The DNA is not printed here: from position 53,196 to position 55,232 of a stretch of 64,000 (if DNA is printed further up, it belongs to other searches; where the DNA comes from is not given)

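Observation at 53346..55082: Fusion of a sugar-1-phosphate nucleotidylyltransferase with a WbaP-type phosphoglycosyltransferase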

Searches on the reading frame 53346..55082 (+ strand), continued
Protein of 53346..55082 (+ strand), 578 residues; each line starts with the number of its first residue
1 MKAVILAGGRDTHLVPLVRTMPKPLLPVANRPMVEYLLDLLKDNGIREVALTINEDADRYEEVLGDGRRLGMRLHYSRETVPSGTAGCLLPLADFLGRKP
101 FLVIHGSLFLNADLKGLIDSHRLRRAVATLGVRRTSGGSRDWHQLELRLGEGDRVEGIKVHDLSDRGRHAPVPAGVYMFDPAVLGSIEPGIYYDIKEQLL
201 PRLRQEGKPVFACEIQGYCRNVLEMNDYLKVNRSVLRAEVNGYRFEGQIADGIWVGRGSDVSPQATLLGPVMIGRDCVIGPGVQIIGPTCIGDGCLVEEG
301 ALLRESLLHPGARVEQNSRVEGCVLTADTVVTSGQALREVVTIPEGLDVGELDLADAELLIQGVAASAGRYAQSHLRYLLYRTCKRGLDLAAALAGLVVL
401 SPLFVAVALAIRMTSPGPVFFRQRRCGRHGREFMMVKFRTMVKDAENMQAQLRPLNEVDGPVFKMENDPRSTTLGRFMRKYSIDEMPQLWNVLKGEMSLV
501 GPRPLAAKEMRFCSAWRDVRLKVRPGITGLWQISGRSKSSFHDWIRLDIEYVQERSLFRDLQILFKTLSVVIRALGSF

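Call 5: find_homologous_proteins(query=window:53346-55079:+, max_evalue=0.00001)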
Query window:53346-55079:+ (578 aa): 2497 proteins with E <= 0.00001 among 8000 candidates; the best 120 are listed.
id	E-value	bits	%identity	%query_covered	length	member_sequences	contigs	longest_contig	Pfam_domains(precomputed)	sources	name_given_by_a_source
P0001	0.0e+0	1311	100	100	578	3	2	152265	PF00483.30,PF00132.31,PF25087.2,PF25084.2,PF02397.23,PF24894.2,PF12804.14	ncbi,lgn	-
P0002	0.0e+0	1113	84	100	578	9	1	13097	PF00483.30,PF00132.31,PF25087.2,PF25084.2,PF02397.23,PF12804.14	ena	-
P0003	0.0e+0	1111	84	100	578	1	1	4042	PF00483.30,PF00132.31,PF25087.2,PF25084.2,PF02397.23,PF12804.14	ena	-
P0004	0.0e+0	1110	84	100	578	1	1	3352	PF00483.30,PF00132.31,PF25087.2,PF25084.2,PF02397.23,PF12804.14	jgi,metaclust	metaclust:\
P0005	0.0e+0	1110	84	100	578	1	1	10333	PF00483.30,PF00132.31,PF25087.2,PF25084.2,PF02397.23,PF12804.14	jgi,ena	-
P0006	0.0e+0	1107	83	100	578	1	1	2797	PF00483.30,PF00132.31,PF25087.2,PF25084.2,PF02397.23,PF12804.14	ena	-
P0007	0.0e+0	1106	84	100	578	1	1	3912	PF00483.30,PF00132.31,PF25087.2,PF25084.2,PF02397.23,PF12804.14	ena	-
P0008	0.0e+0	1106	84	100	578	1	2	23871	PF00483.30,PF00132.31,PF25087.2,PF25084.2,PF02397.23,PF12804.14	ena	-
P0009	0.0e+0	1105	83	100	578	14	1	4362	PF00483.30,PF00132.31,PF25087.2,PF25084.2,PF02397.23,PF24894.2,PF12804.14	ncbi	-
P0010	0.0e+0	1104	83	100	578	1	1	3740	PF00483.30,PF00132.31,PF25087.2,PF25084.2,PF02397.23,PF12804.14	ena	-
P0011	0.0e+0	1103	83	100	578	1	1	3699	PF00483.30,PF00132.31,PF25087.2,PF25084.2,PF02397.23,PF12804.14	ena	-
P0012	0.0e+0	1101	83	100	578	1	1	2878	PF00483.30,PF00132.31,PF25087.2,PF25084.2,PF02397.23,PF12804.14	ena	-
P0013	0.0e+0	1099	83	100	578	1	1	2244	PF00483.30,PF00132.31,PF25087.2,PF25084.2,PF02397.23,PF12804.14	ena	-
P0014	0.0e+0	1085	82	100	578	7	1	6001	PF00483.30,PF00132.31,PF25087.2,PF25084.2,PF02397.23,PF24894.2,PF12804.14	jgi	-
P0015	0.0e+0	1077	81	100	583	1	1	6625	PF00483.30,PF00132.31,PF25087.2,PF25084.2,PF02397.23,PF24894.2,PF12804.14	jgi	jgi:lipopolysaccharide/colanic/teichoic acid biosynthesis glycosyltransferase/NDP-sugar pyrophosphor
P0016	0.0e+0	1076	81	100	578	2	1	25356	PF00483.30,PF00132.31,PF25087.2,PF25084.2,PF02397.23,PF12804.14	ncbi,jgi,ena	-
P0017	0.0e+0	1070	80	100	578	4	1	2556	PF00483.30,PF00132.31,PF25087.2,PF25084.2,PF02397.23,PF24894.2,PF12804.14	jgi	-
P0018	0.0e+0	1067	81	100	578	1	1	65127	PF00483.30,PF00132.31,PF25087.2,PF25084.2,PF02397.23,PF24894.2,PF12804.14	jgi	jgi:lipopolysaccharide/colanic/teichoic acid biosynthesis glycosyltransferase/NDP-sugar pyrophosphor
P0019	0.0e+0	1056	78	100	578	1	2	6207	PF00483.30,PF00132.31,PF25087.2,PF25084.2,PF02397.23,PF24894.2,PF12804.14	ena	-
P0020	0.0e+0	1055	78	100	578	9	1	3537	PF00483.30,PF00132.31,PF25087.2,PF25084.2,PF02397.23,PF12804.14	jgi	-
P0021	0.0e+0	1049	79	100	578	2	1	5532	PF00483.30,PF00132.31,PF25087.2,PF25084.2,PF02397.23,PF12804.14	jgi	jgi:lipopolysaccharide/colanic/teichoic acid biosynthesis glycosyltransferase/dTDP-glucose pyrophosp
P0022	0.0e+0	1048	79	100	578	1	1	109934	PF00483.30,PF00132.31,PF25087.2,PF25084.2,PF02397.23,PF24894.2,PF12804.14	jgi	jgi:lipopolysaccharide/colanic/teichoic acid biosynthesis glycosyltransferase/dTDP-glucose pyrophosp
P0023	0.0e+0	1047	77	100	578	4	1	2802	PF00483.30,PF00132.31,PF25087.2,PF25084.2,PF02397.23,PF12804.14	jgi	jgi:lipopolysaccharide/colanic/teichoic acid biosynthesis glycosyltransferase/dTDP-glucose pyrophosp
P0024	0.0e+0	1035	76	100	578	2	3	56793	PF00483.30,PF00132.31,PF25087.2,PF25084.2,PF02397.23,PF24894.2,PF12804.14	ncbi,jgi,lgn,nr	ncbi:MAG TPA: sugar transferase [Candidatus Polarisedimenticolia bacterium]|jgi:lipopolysaccharide/c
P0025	0.0e+0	1030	77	100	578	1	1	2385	PF00483.30,PF00132.31,PF25087.2,PF25084.2,PF02397.23,PF24894.2,PF12804.14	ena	-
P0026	0.0e+0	1029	77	100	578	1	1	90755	PF00483.30,PF00132.31,PF25087.2,PF25084.2,PF02397.23,PF12804.14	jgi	jgi:lipopolysaccharide/colanic/teichoic acid biosynthesis glycosyltransferase/NDP-sugar pyrophosphor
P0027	0.0e+0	1022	76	100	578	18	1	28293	PF00483.30,PF00132.31,PF25087.2,PF25084.2,PF02397.23,PF24894.2,PF12804.14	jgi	jgi:lipopolysaccharide/colanic/teichoic acid biosynthesis glycosyltransferase/dTDP-glucose pyrophosp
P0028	0.0e+0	1019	76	100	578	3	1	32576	PF00483.30,PF00132.31,PF25087.2,PF25084.2,PF02397.23,PF24894.2,PF12804.14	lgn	-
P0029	1.1e-290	983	79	91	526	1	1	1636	PF00483.30,PF00132.31,PF25087.2,PF25084.2,PF02397.23,PF24894.2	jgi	-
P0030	1.0e-287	974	73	100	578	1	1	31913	PF00483.30,PF00132.31,PF25087.2,PF25084.2,PF02397.23,PF12804.14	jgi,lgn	jgi:lipopolysaccharide/colanic/teichoic acid biosynthesis glycosyltransferase/ADP-glucose pyrophosph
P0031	1.1e-284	964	72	100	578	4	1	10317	PF00483.30,PF00132.31,PF25087.2,PF25084.2,PF02397.23,PF12804.14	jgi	jgi:lipopolysaccharide/colanic/teichoic acid biosynthesis glycosyltransferase/NDP-sugar pyrophosphor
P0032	1.3e-283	960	72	100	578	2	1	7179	PF00483.30,PF00132.31,PF25087.2,PF25084.2,PF02397.23,PF12804.14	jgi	-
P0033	8.6e-283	957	71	100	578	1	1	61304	PF00483.30,PF00132.31,PF25087.2,PF25084.2,PF02397.23,PF12804.14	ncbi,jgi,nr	ncbi:MAG TPA: sugar transferase [Candidatus Polarisedimenticolia bacterium]|jgi:NDP-sugar pyrophosph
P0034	1.7e-282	956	71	100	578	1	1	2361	PF00483.30,PF00132.31,PF25087.2,PF25084.2,PF02397.23,PF24894.2,PF12804.14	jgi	-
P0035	9.7e-281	951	72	100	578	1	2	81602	PF00483.30,PF00132.31,PF25087.2,PF25084.2,PF02397.23,PF12804.14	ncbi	-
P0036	1.3e-280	950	71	100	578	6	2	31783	PF00483.30,PF00132.31,PF25087.2,PF25084.2,PF02397.23,PF24894.2,PF12804.14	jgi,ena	jgi:NDP-sugar pyrophosphorylase family protein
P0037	1.7e-280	950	72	100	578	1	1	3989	PF00483.30,PF00132.31,PF25087.2,PF25084.2,PF02397.23,PF24894.2,PF12804.14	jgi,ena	-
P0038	1.5e-276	937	71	100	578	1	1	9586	PF00483.30,PF00132.31,PF25087.2,PF25084.2,PF02397.23,PF24894.2,PF12804.14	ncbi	-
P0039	2.8e-275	933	70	100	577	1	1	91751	PF00483.30,PF00132.31,PF25087.2,PF25084.2,PF02397.23,PF12804.14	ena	-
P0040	3.9e-273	925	69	100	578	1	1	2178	PF00483.30,PF00132.31,PF25087.2,PF25084.2,PF02397.23,PF24894.2,PF12804.14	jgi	jgi:lipopolysaccharide/colanic/teichoic acid biosynthesis glycosyltransferase/NDP-sugar pyrophosphor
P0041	3.5e-272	922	69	100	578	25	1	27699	PF00483.30,PF00132.31,PF25087.2,PF25084.2,PF02397.23,PF24894.2,PF12804.14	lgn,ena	-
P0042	3.7e-272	922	69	100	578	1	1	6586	PF00483.30,PF00132.31,PF25087.2,PF25084.2,PF02397.23,PF12804.14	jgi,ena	-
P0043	1.8e-270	917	67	100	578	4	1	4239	PF00483.30,PF00132.31,PF25087.2,PF25084.2,PF02397.23,PF24894.2,PF12804.14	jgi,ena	-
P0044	1.1e-268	911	68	100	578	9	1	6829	PF00483.30,PF00132.31,PF25087.2,PF25084.2,PF02397.23,PF24894.2,PF12804.14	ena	-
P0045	2.6e-266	903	67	100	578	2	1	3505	PF00483.30,PF00132.31,PF25087.2,PF25084.2,PF02397.23,PF24894.2,PF12804.14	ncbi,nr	ncbi:MAG TPA: sugar transferase [Candidatus Polarisedimenticolia bacterium]|nr:sugar transferase [Ca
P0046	3.0e-261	886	66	100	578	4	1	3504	PF00483.30,PF00132.31,PF25087.2,PF25084.2,PF02397.23,PF12804.14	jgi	jgi:lipopolysaccharide/colanic/teichoic acid biosynthesis glycosyltransferase/NDP-sugar pyrophosphor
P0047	8.6e-261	885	67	100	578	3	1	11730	PF00483.30,PF00132.31,PF25087.2,PF25084.2,PF02397.23,PF12804.14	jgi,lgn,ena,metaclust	metaclust:\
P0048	1.1e-256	871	66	100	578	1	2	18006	PF00483.30,PF00132.31,PF25087.2,PF25084.2,PF02397.23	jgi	-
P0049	6.2e-256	869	66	100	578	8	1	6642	PF00483.30,PF00132.31,PF25087.2,PF25084.2,PF02397.23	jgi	jgi:lipopolysaccharide/colanic/teichoic acid biosynthesis glycosyltransferase/NDP-sugar pyrophosphor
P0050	2.0e-250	850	65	100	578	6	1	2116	PF00483.30,PF00132.31,PF25087.2,PF25084.2,PF02397.23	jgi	-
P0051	8.3e-250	848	66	100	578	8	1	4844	PF00483.30,PF00132.31,PF25087.2,PF25084.2,PF02397.23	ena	-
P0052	8.2e-231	786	80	76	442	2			PF00483.30,PF00132.31,PF25087.2,PF25084.2,PF02397.23,PF24894.2,PF12804.14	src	-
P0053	2.6e-229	781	73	80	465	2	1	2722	PF00483.30,PF00132.31,PF25087.2,PF25084.2,PF02397.23,PF24894.2,PF12804.14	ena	-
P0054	3.1e-225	767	79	76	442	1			PF00483.30,PF00132.31,PF25087.2,PF25084.2,PF02397.23,PF24894.2,PF12804.14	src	-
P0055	2.0e-212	725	86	64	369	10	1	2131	PF00132.31,PF25087.2,PF25084.2,PF02397.23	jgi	-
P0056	3.6e-197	675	84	61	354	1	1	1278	PF00132.31,PF25087.2,PF25084.2,PF02397.23,PF24894.2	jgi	-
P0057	5.2e-176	605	62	74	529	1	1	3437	PF00132.31,PF25087.2,PF25084.2,PF02397.23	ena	-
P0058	2.3e-169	583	80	56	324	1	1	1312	PF00132.31,PF25087.2,PF25084.2,PF02397.23,PF24894.2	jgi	jgi:lipopolysaccharide/colanic/teichoic acid biosynthesis glycosyltransferase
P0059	5.4e-157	542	79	51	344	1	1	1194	PF25087.2,PF25084.2,PF02397.23,PF24894.2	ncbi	-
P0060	1.9e-156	540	60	74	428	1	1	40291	PF00483.30,PF00132.31,PF25087.2,PF25084.2,PF12804.14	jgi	jgi:mannose-1-phosphate guanylyltransferase / phosphomannomutase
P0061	1.4e-154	534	60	74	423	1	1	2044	PF00483.30,PF00132.31,PF25087.2,PF25084.2,PF12804.14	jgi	jgi:mannose-1-phosphate guanylyltransferase/phosphomannomutase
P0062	6.2e-154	532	44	100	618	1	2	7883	PF00483.30,PF00132.31,PF25087.2,PF25084.2,PF02397.23,PF24894.2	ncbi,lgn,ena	-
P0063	1.4e-153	531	64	65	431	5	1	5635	PF00483.30,PF00132.31,PF25087.2,PF25084.2,PF02397.23,PF24894.2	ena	-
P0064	1.7e-147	511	43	100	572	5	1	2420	PF00483.30,PF00132.31,PF25087.2,PF25084.2,PF02397.23,PF24894.2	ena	-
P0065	4.7e-145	503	43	100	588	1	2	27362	PF00483.30,PF00132.31,PF25087.2,PF25084.2,PF02397.23,PF24894.2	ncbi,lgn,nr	ncbi:MAG: sugar transferase [Deltaproteobacteria bacterium]|nr:sugar transferase [Deltaproteobacteri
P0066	7.9e-144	499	44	100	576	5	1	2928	PF00483.30,PF00132.31,PF25087.2,PF25084.2,PF02397.23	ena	-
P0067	1.5e-143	498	43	100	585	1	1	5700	PF00483.30,PF00132.31,PF25087.2,PF25084.2,PF02397.23,PF24894.2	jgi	jgi:lipopolysaccharide/colanic/teichoic acid biosynthesis glycosyltransferase/UTP-glucose-1-phosphat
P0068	2.7e-142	493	42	100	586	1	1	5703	PF00483.30,PF00132.31,PF25087.2,PF25247.2,PF25084.2,PF02397.23,PF24894.2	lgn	-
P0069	4.6e-142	493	43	100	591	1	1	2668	PF00483.30,PF00132.31,PF25087.2,PF25084.2,PF02397.23,PF12804.14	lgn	-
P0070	7.0e-142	492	44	96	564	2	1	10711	PF00483.30,PF00132.31,PF25087.2,PF25084.2,PF02397.23,PF24894.2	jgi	jgi:lipopolysaccharide/colanic/teichoic acid biosynthesis glycosyltransferase/dTDP-glucose pyrophosp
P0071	1.1e-141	491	44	100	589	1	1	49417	PF00483.30,PF00132.31,PF25087.2,PF25084.2,PF02397.23,PF24894.2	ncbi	-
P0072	1.6e-141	491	42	100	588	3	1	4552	PF00483.30,PF00132.31,PF25087.2,PF25084.2,PF02397.23,PF24894.2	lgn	-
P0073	1.8e-140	487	42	99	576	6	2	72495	PF00483.30,PF00132.31,PF25087.2,PF25084.2,PF02397.23,PF12804.14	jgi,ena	-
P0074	2.3e-140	487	42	99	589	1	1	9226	PF00483.30,PF00132.31,PF25087.2,PF25084.2,PF02397.23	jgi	jgi:lipopolysaccharide/colanic/teichoic acid biosynthesis glycosyltransferase/NDP-sugar pyrophosphor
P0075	3.5e-140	487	42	99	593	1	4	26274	PF00483.30,PF00132.31,PF25087.2,PF25084.2,PF02397.23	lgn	-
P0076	4.9e-140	486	44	99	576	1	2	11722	PF00483.30,PF00132.31,PF25087.2,PF25084.2,PF02397.23,PF12804.14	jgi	jgi:lipopolysaccharide/colanic/teichoic acid biosynthesis glycosyltransferase/ADP-glucose pyrophosph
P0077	5.5e-140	486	43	100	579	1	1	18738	PF00483.30,PF00132.31,PF25087.2,PF25084.2,PF02397.23,PF12804.14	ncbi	-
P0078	5.6e-140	486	41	100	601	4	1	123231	PF00483.30,PF00132.31,PF25087.2,PF25084.2,PF02397.23,PF24894.2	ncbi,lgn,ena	ncbi:MAG: sugar transferase [bacterium]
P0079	1.9e-139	484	42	100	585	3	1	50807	PF00483.30,PF00132.31,PF25087.2,PF25247.2,PF25084.2,PF02397.23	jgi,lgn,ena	-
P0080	1.1e-138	482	42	100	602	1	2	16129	PF00483.30,PF00132.31,PF25087.2,PF25084.2,PF02397.23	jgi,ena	-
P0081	1.4e-138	481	42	100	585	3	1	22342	PF00483.30,PF00132.31,PF25087.2,PF25247.2,PF25084.2,PF02397.23,PF12804.14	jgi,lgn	jgi:lipopolysaccharide/colanic/teichoic acid biosynthesis glycosyltransferase/dTDP-glucose pyrophosp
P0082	2.4e-138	480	41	100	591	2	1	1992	PF00483.30,PF00132.31,PF25087.2,PF25084.2,PF02397.23,PF24894.2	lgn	-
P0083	2.8e-138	480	42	100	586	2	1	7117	PF00483.30,PF00132.31,PF25087.2,PF25084.2,PF02397.23,PF24894.2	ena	-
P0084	3.6e-138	480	41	100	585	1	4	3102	PF00483.30,PF00132.31,PF25087.2,PF25084.2,PF02397.23,PF24894.2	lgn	-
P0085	5.1e-138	479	44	96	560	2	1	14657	PF00483.30,PF00132.31,PF25087.2,PF25084.2,PF02397.23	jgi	jgi:lipopolysaccharide/colanic/teichoic acid biosynthesis glycosyltransferase/dTDP-glucose pyrophosp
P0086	6.9e-138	479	41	100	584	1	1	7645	PF00483.30,PF00132.31,PF25087.2,PF25084.2,PF02397.23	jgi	jgi:lipopolysaccharide/colanic/teichoic acid biosynthesis glycosyltransferase/ADP-glucose pyrophosph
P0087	1.2e-137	478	41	100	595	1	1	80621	PF00483.30,PF00132.31,PF25087.2,PF25247.2,PF25084.2,PF02397.23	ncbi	-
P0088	1.0e-136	475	41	100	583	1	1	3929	PF00483.30,PF00132.31,PF25087.2,PF25084.2,PF02397.23,PF24894.2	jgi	-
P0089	1.0e-136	475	43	100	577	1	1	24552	PF00483.30,PF00132.31,PF25087.2,PF25084.2,PF02397.23,PF24894.2,PF12804.14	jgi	jgi:NDP-sugar pyrophosphorylase family protein/lipopolysaccharide/colanic/teichoic acid biosynthesis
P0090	1.8e-136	474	40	100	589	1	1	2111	PF00483.30,PF00132.31,PF25087.2,PF25084.2,PF02397.23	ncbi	-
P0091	2.7e-136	474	42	100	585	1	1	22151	PF00483.30,PF00132.31,PF25087.2,PF25247.2,PF25084.2,PF02397.23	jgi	jgi:lipopolysaccharide/colanic/teichoic acid biosynthesis glycosyltransferase/dTDP-glucose pyrophosp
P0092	3.7e-136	473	42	100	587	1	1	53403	PF00483.30,PF25087.2,PF25084.2,PF02397.23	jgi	jgi:lipopolysaccharide/colanic/teichoic acid biosynthesis glycosyltransferase/ADP-glucose pyrophosph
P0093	3.8e-136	473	42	99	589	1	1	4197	PF00483.30,PF00132.31,PF25087.2,PF25084.2,PF02397.23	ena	-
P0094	3.8e-136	473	42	99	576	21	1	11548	PF00483.30,PF00132.31,PF25087.2,PF25084.2,PF02397.23,PF24894.2,PF12804.14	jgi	jgi:lipopolysaccharide/colanic/teichoic acid biosynthesis glycosyltransferase/ADP-glucose pyrophosph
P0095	4.6e-136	473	38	100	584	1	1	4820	PF00483.30,PF00132.31,PF25087.2,PF25084.2,PF02397.23,PF24894.2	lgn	-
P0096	1.1e-135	472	44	100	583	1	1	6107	PF00483.30,PF00132.31,PF25087.2,PF25084.2,PF02397.23,PF12804.14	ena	-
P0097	2.4e-135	471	42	99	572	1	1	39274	PF00483.30,PF00132.31,PF25087.2,PF25084.2,PF02397.23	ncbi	-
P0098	3.1e-135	470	44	100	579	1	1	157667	PF00483.30,PF00132.31,PF25087.2,PF25084.2,PF02397.23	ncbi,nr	ncbi:MAG: sugar transferase [Planctomycetes bacterium]|nr:sugar transferase [Planctomycetota bacteri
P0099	4.8e-135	470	41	100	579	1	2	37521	PF00483.30,PF00132.31,PF25087.2,PF25084.2,PF02397.23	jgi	jgi:lipopolysaccharide/colanic/teichoic acid biosynthesis glycosyltransferase/dTDP-glucose pyrophosp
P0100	5.9e-135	469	42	100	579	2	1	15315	PF00483.30,PF00132.31,PF25087.2,PF25084.2,PF02397.23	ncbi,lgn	-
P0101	9.2e-135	469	39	100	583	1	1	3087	PF00483.30,PF00132.31,PF25087.2,PF25084.2,PF02397.23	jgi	-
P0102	9.7e-135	469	41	100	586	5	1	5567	PF00483.30,PF00132.31,PF25087.2,PF25084.2,PF02397.23,PF24894.2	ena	-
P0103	1.3e-134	468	41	100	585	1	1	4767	PF00483.30,PF00132.31,PF25087.2,PF25247.2,PF25084.2,PF02397.23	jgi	jgi:lipopolysaccharide/colanic/teichoic acid biosynthesis glycosyltransferase/ADP-glucose pyrophosph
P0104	2.4e-134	467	41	100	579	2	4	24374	PF00483.30,PF00132.31,PF25087.2,PF25084.2,PF02397.23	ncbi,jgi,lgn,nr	ncbi:sugar transferase [candidate division KSB1 bacterium]|nr:sugar transferase [candidate division 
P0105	2.5e-134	467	41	100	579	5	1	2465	PF00483.30,PF00132.31,PF25087.2,PF25084.2,PF02397.23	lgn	-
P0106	1.3e-133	465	42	97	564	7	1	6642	PF00483.30,PF00132.31,PF25087.2,PF25084.2,PF02397.23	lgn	-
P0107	2.6e-133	464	41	100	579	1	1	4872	PF00483.30,PF00132.31,PF25087.2,PF25084.2,PF02397.23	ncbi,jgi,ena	-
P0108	6.7e-133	462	41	100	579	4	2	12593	PF00483.30,PF00132.31,PF25087.2,PF25084.2,PF02397.23,PF12804.14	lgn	-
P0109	1.7e-132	461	41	100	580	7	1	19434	PF00483.30,PF00132.31,PF25087.2,PF25084.2,PF02397.23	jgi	jgi:lipopolysaccharide/colanic/teichoic acid biosynthesis glycosyltransferase/dTDP-glucose pyrophosp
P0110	2.0e-132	461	38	100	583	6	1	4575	PF00483.30,PF00132.31,PF25087.2,PF25084.2,PF02397.23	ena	-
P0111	4.1e-132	460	41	100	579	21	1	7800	PF00483.30,PF00132.31,PF25087.2,PF25084.2,PF02397.23,PF12804.14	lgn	-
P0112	6.7e-132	459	41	100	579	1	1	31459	PF00483.30,PF00132.31,PF25087.2,PF25084.2,PF02397.23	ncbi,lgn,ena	-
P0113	1.1e-131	458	41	100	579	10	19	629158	PF00483.30,PF00132.31,PF25087.2,PF25084.2,PF02397.23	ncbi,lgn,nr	ncbi:MAG: Bifunctional protein GlmU [bacterium]|nr:Bifunctional protein GlmU [bacterium] MCK6560978.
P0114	1.5e-131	458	41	100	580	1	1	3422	PF00483.30,PF00132.31,PF25087.2,PF25084.2,PF02397.23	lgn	-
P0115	1.9e-131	458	40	100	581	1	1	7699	PF00483.30,PF00132.31,PF25087.2,PF25084.2,PF02397.23,PF24894.2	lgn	-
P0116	1.9e-131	458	41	100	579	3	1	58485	PF00483.30,PF00132.31,PF25087.2,PF25084.2,PF02397.23,PF12804.14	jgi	jgi:lipopolysaccharide/colanic/teichoic acid biosynthesis glycosyltransferase/dTDP-glucose pyrophosp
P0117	2.3e-131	457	41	100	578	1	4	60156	PF00483.30,PF14602.13,PF00132.31,PF25087.2,PF25084.2,PF02397.23,PF24894.2,PF12804.14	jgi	jgi:lipopolysaccharide/colanic/teichoic acid biosynthesis glycosyltransferase/dTDP-glucose pyrophosp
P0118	6.7e-131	456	42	100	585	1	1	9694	PF00483.30,PF00132.31,PF25087.2,PF25084.2,PF02397.23,PF24894.2,PF12804.14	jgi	jgi:lipopolysaccharide/colanic/teichoic acid biosynthesis glycosyltransferase/NDP-sugar pyrophosphor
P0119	7.1e-131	456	42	100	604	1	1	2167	PF00483.30,PF00132.31,PF25087.2,PF25084.2,PF02397.23,PF24894.2,PF12804.14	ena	-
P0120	1.4e-130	455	42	100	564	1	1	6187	PF00483.30,PF00132.31,PF02397.23,PF12804.14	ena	-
